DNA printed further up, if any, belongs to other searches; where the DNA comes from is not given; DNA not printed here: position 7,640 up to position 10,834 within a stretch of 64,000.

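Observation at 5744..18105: Seven-gene, ATPase-less, double-permease ABC-type operon built around three very large exported proteins of unclear function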

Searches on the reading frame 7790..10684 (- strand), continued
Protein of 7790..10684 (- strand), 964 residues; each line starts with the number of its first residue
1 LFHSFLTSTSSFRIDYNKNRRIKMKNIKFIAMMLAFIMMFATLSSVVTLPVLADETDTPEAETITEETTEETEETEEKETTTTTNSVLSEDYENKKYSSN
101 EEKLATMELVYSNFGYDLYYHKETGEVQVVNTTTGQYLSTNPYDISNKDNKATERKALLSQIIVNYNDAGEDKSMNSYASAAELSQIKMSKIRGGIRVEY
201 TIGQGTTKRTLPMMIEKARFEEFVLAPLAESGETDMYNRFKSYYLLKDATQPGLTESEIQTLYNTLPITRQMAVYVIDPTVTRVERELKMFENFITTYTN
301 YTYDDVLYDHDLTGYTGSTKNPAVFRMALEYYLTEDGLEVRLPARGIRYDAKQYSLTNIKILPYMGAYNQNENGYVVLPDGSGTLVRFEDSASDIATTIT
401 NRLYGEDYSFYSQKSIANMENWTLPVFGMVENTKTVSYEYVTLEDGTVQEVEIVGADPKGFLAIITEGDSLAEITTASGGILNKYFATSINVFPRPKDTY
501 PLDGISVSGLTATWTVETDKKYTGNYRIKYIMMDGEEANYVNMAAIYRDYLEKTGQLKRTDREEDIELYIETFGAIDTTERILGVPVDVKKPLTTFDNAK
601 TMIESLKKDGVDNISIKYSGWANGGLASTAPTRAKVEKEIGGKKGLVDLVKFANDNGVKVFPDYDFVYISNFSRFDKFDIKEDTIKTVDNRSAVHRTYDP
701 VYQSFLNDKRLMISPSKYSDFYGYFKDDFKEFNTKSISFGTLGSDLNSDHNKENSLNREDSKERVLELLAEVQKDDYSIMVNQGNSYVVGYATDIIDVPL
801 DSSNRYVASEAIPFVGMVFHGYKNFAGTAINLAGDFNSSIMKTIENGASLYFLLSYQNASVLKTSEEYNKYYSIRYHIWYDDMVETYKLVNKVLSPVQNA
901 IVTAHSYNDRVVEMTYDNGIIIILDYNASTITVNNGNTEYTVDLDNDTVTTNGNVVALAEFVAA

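Call 20: find_related_loci(query=A1, collection=genome_contigs, flank=10000)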
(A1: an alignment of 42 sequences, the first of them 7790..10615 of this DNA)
Query A1 (941 aa) in genome_contigs; peptide patterns used: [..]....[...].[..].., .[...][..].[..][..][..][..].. (x = any residue, [..] = any of these).
599 stretches matched a pattern (row limit reached: there are more); 576 encode a relative of the query (tblastn E <= 1e-3); the best 80 are kept; 80 distinct loci.
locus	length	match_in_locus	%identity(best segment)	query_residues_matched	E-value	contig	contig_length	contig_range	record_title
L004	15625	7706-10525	92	1-941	0e+0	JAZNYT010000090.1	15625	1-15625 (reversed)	MAG: Eubacteriales bacterium isolate T1900044774_TS20190240.MAGScoT_cleanbin_000023 SGB_2468_k141_791247, whole genome s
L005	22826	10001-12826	75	1-939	0e+0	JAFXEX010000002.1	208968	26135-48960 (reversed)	MAG: Clostridia bacterium isolate RGIG6353 Sheep_Rectum-4__c25722, whole genome shotgun sequence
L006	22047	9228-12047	74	1-939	0e+0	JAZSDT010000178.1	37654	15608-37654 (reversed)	MAG: Eubacteriales bacterium isolate T1900044595_TS20190061.MAGScoT_cleanbin_000049 SGB_661_k141_1055168, whole genome s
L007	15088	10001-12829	74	1-939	0e+0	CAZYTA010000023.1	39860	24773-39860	MAG TPA_asm: uncultured Oscillospiraceae bacterium isolate SRP315200_co1_260 genome assembly, contig: NODE_1190_length_3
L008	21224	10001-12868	71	1-939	0e+0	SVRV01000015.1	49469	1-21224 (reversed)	MAG: Oscillospiraceae bacterium isolate SIG652 NODE_16174_length_49469_cov_4.136111, whole genome shotgun sequence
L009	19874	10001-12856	61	1-940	0e+0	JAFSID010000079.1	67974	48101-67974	MAG: Clostridia bacterium isolate RGIG3164 Goat_Rectum.Co__c2195273, whole genome shotgun sequence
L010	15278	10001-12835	59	1-939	0e+0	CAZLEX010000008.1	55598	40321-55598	MAG TPA_asm: uncultured Oscillospiraceae bacterium isolate SRP225648_co1_157 genome assembly, contig: NODE_941_length_55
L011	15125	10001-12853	60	1-940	0e+0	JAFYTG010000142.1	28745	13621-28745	MAG: Clostridia bacterium isolate RGIG7401 Water_buffalos_Cecum.Co__c3069502, whole genome shotgun sequence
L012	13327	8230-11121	41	4-921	0e+0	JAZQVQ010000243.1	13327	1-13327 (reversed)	MAG: Eubacteriales bacterium isolate T1900045168_TC20190162.MAGScoT_cleanbin_000007 SGB_5174_k141_126066, whole genome s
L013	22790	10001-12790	41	5-909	0e+0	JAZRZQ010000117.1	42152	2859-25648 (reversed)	MAG: Eubacteriales bacterium isolate T1900044946_TS20190412.MAGScoT_cleanbin_000017 SGB_3482_k141_506627, whole genome s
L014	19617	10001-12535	44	64-884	0e+0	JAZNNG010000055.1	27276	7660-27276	MAG: Eubacteriales bacterium isolate T1900044657_TS20190123.MAGScoT_cleanbin_000041 SGB_1488_k141_1057491, whole genome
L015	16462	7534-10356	43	5-910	0e+0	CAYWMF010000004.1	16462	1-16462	MAG TPA_asm: uncultured Oscillospiraceae bacterium isolate SRP350583_co2_299 genome assembly, contig: NODE_5117_length_1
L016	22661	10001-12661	42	1-884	0e+0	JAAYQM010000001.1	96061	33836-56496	MAG: Clostridiales bacterium isolate AS22ysBPME_47 7362_AS22, whole genome shotgun sequence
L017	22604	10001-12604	42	68-912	0e+0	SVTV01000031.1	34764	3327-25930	MAG: Oscillospiraceae bacterium isolate SIG704 NODE_26289_length_34764_cov_3.030343, whole genome shotgun sequence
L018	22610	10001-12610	44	1-884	0e+0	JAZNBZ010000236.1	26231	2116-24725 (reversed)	MAG: Candidatus Flemingiibacterium sp. isolate T1900044738_TS20190204.MAGScoT_cleanbin_000026 SGB_2036_k141_1114658, who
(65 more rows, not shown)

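Call 26: predict_structure(alignment_id=A1)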
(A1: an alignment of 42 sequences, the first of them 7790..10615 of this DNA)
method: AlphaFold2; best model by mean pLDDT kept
length: 941 residues; sequences in the alignment: 42
mean_pLDDT: 84.1   pTM: 0.81
mean pLDDT of the five models: 84.1, 83.8, 81.7, 81.5, 79.9
residues with pLDDT >= 90: 463; 70-90: 374; 50-70: 50; < 50: 54
segments of 3 or more residues with pLDDT < 50: 19-61, 389-394, 481-485
pLDDT, mean of each block of 10 residues (from residue 1): 67 62 32 22 25 25 75 91 95 95 95 92 91 95 87 93 93 95 79 90 82 81 87 87 87 79 76 83 87 74 96 94 87 93 92 92 87 86 64 64 93 79 78 86 94 91 94 69 50 76 95 93 95 89 93 84 86 95 93 92 79 91 95 94 86 85 83 69 77 93 91 90 86 90 95 93 90 91 82 94 89 91 95 80 70 90 94 94 91 95 94 90 89 86 77
secondary structure, 60 per line:
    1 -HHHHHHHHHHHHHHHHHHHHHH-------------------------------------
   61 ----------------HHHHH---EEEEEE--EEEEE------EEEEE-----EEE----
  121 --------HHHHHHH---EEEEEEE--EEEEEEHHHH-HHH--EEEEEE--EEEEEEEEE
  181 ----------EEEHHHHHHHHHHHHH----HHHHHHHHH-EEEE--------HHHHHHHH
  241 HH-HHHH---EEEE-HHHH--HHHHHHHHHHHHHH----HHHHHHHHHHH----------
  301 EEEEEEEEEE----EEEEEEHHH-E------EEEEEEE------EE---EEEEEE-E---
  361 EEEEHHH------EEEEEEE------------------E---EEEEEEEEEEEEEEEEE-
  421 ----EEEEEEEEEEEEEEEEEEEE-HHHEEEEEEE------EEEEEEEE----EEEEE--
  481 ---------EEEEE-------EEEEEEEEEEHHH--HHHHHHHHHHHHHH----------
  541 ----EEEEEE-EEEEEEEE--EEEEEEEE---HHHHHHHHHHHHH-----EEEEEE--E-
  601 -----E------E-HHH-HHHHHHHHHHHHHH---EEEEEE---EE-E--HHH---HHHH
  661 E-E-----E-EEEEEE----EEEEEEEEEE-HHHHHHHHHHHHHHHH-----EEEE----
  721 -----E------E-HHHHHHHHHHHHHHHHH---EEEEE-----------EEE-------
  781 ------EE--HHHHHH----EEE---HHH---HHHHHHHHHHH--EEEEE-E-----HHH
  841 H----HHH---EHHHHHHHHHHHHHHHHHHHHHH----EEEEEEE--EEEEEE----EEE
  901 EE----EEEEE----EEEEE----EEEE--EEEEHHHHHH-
elements in order (helices of 4 or more, strands of 3 or more residues): H2-23 H77-81 E85-90 E93-97 E104-108 E114-116 H129-135 E139-145 E148-153 H154-157 E164-169 E172-180 E191-193 H194-206 H211-219 E221-224 H233-242 H244-247 E251-254 H256-259 H262-275 H280-290 E301-310 E315-320 E332-338 E350-355 E361-364 E374-380 E403-419 E425-444 E449-455 E462-469 E474-478 E490-494 E502-511 H517-530 E545-550 E552-559 E562-569 H573-585 E591-596 H619-632 E636-641 H657-660 E671-676 E681-690 H692-707 E713-716 H735-751 E755-759 E771-773 H791-796 E801-803 H813-823 E826-830 H838-841 H853-874 E879-885 E888-893 E898-902 E907-911 E916-920 E925-928 E931-934 H935-940
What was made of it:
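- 7790..10615 (-): DUF5696 protein (941 aa). It has an N-terminal signal/anchor helix, a Thr/Glu-rich linker, an extra N-terminal domain (66-300), then a beta-sandwich (300-510), a (beta/alpha)8 barrel (~545-875) and a C-terminal beta-sandwich (879-934). It is a GH129/GH101-like putative glycosidase. AF2 model with pLDDT 84 and pTM 0.81 (call 26).
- On Glycoside hydrolase family 129 (and related GH101): AF2 secondary-structure layout (call 26).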

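Call 30: fold_search(model_id=the predicted structure, library=pdb)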
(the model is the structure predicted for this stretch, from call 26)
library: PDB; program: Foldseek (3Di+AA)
matches with E <= 10: 1221; with E <= 0.001: 431
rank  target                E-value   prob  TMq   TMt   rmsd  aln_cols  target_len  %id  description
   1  5opq_A                2.7e-25  1.00  0.49  0.67   7.4       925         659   12  A 3,6-anhydro-D-galactosidase produced by Zobellia galactanivorans. This is an exo-lytic enzyme that hydrolyzes termin (released 2017-11-29)
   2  5opq_D                9.7e-25  1.00  0.48  0.66   7.8       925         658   12  A 3,6-anhydro-D-galactosidase produced by Zobellia galactanivorans. This is an exo-lytic enzyme that hydrolyzes termin (released 2017-11-29)
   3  8rzk_A                1.2e-24  1.00  0.49  0.68   7.9       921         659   12  The Michaelis complex of ZgGH129 D486N from Zobellia galactanivorans with neo-b/k-oligo-carrageenan tetrasaccharide (b (released 2024-07-31)
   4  5wzr_A                3.7e-21  1.00  0.51  0.73   6.8       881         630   11  Alpha-N-acetylgalactosaminidase NagBb from Bifidobacterium bifidum - Gal-NHAc-DNJ complex (released 2017-06-07)
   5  5wzp_B                4.8e-21  1.00  0.47  0.70   8.0       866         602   11  Alpha-N-acetylgalactosaminidase NagBb from Bifidobacterium bifidum - ligand free (released 2017-06-07)
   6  5wzq_A                5.3e-21  1.00  0.49  0.73   6.5       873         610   11  Alpha-N-acetylgalactosaminidase NagBb from Bifidobacterium bifidum - quadruple mutant (released 2017-06-07)
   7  5wzn_A                8.9e-21  1.00  0.50  0.73   6.9       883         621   12  Alpha-N-acetylgalactosaminidase NagBb from Bifidobacterium bifidum - GalNAc complex (released 2017-06-07)
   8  5wzp_A                8.9e-21  1.00  0.48  0.72   7.8       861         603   11  Alpha-N-acetylgalactosaminidase NagBb from Bifidobacterium bifidum - ligand free (released 2017-06-07)
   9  5wzr_B                2.7e-20  1.00  0.51  0.72   7.2       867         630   11  Alpha-N-acetylgalactosaminidase NagBb from Bifidobacterium bifidum - Gal-NHAc-DNJ complex (released 2017-06-07)
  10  5wzq_B                5.9e-20  1.00  0.50  0.74   7.7       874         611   11  Alpha-N-acetylgalactosaminidase NagBb from Bifidobacterium bifidum - quadruple mutant (released 2017-06-07)
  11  5wzn_B                5.7e-19  1.00  0.51  0.74   6.7       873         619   11  Alpha-N-acetylgalactosaminidase NagBb from Bifidobacterium bifidum - GalNAc complex (released 2017-06-07)
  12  6sh9_B                1.4e-13  1.00  0.36  0.27  13.5       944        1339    9  EngBF DARPin Fusion 4b D12 (released 2019-11-06)
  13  6qev_B                1.8e-13  1.00  0.36  0.27  10.8       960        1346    9  EngBF DARPin Fusion 4b B6 (released 2019-11-06)
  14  6qfk_A                1.8e-13  1.00  0.35  0.26  13.7       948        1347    9  EngBF DARPin Fusion 4b G10 (released 2019-11-06)
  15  2zxq                  4.3e-13  1.00  0.36  0.30  13.3       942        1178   10  Crystal structure of endo-alpha-N-acetylgalactosaminidase from Bifidobacterium longum (EngBF) (released 2009-06-16)
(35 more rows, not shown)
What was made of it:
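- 7790..10615 (-): Foldseek hits 5opq/8rzk at E 2.7e-25 and 5wzn at E ~4e-21 with TM 0.73 (call 30).
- On Glycoside hydrolase family 129 (and related GH101): Identity in structural alignments is 9-12% (call 30). Foldseek E 2.7e-25 to 5opq and about 4e-21 to 5wzn/5wzr, target TM-score 0.67-0.74 (call 30).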

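Call 31: search_solved_structures(query=A1, max_evalue=10, show_alignments=3)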
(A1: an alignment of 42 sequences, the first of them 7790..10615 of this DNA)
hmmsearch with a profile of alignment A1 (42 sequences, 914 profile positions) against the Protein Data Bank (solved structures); distinct sequences matched with E-value up to 10: 15.
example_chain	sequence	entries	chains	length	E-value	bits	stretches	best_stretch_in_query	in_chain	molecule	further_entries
5wzn_A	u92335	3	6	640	0.0033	18.7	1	493-622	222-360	Alpha-N-acetylgalactosaminidase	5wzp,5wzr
5wzq_A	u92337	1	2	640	0.0047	18.2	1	493-622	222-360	Alpha-N-acetylgalactosaminidase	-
3p6j_A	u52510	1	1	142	0.019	16.2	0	81-101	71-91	de novo designed beta-trefoil architecture with symmetric primary structure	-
3p6i_A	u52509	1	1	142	0.034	15.3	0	81-101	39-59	de novo designed beta-trefoil architecture with symmetric primary structure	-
3o4b_A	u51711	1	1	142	0.4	11.8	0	81-101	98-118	de novo designed beta-trefoil architecture with symmetric primary structure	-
3o49_A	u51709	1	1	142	0.49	11.5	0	82-101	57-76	de novo designed beta-trefoil architecture with symmetric primary structure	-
4qkr_A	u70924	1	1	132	0.51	11.5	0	81-100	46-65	DE NOVO PROTEIN 6XTYR/PV2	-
3o4c_A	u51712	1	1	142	0.53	11.4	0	81-101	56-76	de novo designed beta-trefoil architecture with symmetric primary structure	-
3o4a_A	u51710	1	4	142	0.54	11.4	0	82-102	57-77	de novo designed beta-trefoil architecture with symmetric primary structure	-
4f34_A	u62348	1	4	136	0.73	10.9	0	81-100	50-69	de novo protein Symfoil-4V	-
3snv_A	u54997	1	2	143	0.75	10.9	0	81-101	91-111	Symfoil-4T/Permutation #1 synthetic protein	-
3o4d_A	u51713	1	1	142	0.82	10.8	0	81-101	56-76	de novo designed beta-trefoil architecture with symmetric primary structure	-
4d8h_A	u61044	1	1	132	0.95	10.6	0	81-100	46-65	de novo protein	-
3q7w_A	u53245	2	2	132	2.2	9.4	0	81-100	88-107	de novo designed beta-trefoil architecture with symmetric primary structure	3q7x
4qks_A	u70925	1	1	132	2.4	9.2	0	81-100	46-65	DE NOVO PROTEIN 6XTRP/PV2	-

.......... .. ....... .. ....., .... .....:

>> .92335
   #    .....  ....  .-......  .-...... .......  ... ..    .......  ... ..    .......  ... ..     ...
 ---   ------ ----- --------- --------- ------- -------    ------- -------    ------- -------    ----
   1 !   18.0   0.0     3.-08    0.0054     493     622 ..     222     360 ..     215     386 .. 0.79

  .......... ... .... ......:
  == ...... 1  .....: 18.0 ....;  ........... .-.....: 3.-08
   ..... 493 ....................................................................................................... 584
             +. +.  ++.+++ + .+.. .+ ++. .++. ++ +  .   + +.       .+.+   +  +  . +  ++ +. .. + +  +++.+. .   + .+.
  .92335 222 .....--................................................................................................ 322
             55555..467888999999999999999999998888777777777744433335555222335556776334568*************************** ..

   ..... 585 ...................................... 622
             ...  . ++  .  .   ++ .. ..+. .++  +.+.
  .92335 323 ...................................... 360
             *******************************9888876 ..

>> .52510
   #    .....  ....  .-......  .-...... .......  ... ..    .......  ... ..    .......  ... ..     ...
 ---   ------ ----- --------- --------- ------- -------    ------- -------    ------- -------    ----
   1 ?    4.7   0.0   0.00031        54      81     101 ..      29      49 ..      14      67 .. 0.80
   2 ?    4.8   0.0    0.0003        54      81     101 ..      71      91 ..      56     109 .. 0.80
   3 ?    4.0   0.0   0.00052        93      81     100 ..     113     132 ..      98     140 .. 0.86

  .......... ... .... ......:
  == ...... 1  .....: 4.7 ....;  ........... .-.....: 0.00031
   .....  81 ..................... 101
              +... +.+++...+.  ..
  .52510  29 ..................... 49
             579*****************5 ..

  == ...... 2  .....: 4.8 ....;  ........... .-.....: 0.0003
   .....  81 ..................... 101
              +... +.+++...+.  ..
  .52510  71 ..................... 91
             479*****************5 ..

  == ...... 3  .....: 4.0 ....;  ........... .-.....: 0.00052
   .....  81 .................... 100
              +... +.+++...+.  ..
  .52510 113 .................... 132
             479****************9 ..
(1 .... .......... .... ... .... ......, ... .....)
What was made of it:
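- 7790..10615 (-): Profile against NagBb gives E 0.003 (call 31).
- On Glycoside hydrolase family 129 (and related GH101): A 42-sequence profile reaches NagBb only at E 0.003 over about 130 residues (call 31).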

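Call 37: search_protein_representatives(alignment_id=A1)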
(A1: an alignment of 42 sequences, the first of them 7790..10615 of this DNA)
Query: 42 sequences, 914 profile positions. Proteins with E-value up to 0.001 (for the whole library): 5952; up to 1e-10: 4861; up to 1e-30: 3550. The best 150 are listed.
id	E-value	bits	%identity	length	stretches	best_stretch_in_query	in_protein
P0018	0.0e+00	1346.3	-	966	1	1-913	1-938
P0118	0.0e+00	1338.7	-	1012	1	1-913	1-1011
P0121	0.0e+00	1336.2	-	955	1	3-913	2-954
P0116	0.0e+00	1283.2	-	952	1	4-912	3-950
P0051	0.0e+00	1271.1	-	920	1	1-912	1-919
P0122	0.0e+00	1246.0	-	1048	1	1-913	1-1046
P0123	0.0e+00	1224.8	-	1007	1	1-913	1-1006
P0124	0.0e+00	1205.8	-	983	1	1-913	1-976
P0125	0.0e+00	1195.0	-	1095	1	3-912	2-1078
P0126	0.0e+00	1184.4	-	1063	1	4-911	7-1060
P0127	0.0e+00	1163.7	-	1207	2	408-913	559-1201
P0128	0.0e+00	1159.3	-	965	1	1-911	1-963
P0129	0.0e+00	1158.3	-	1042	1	3-912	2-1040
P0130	0.0e+00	1154.1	-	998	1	1-912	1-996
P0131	0.0e+00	1150.6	-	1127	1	4-910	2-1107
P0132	0.0e+00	1148.2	-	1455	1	2-874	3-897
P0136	0.0e+00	1127.1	-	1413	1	2-910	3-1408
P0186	0.0e+00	1045.5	-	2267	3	193-878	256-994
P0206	0.0e+00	1020.4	-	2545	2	192-874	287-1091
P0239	1.9e-290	982.5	-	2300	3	188-892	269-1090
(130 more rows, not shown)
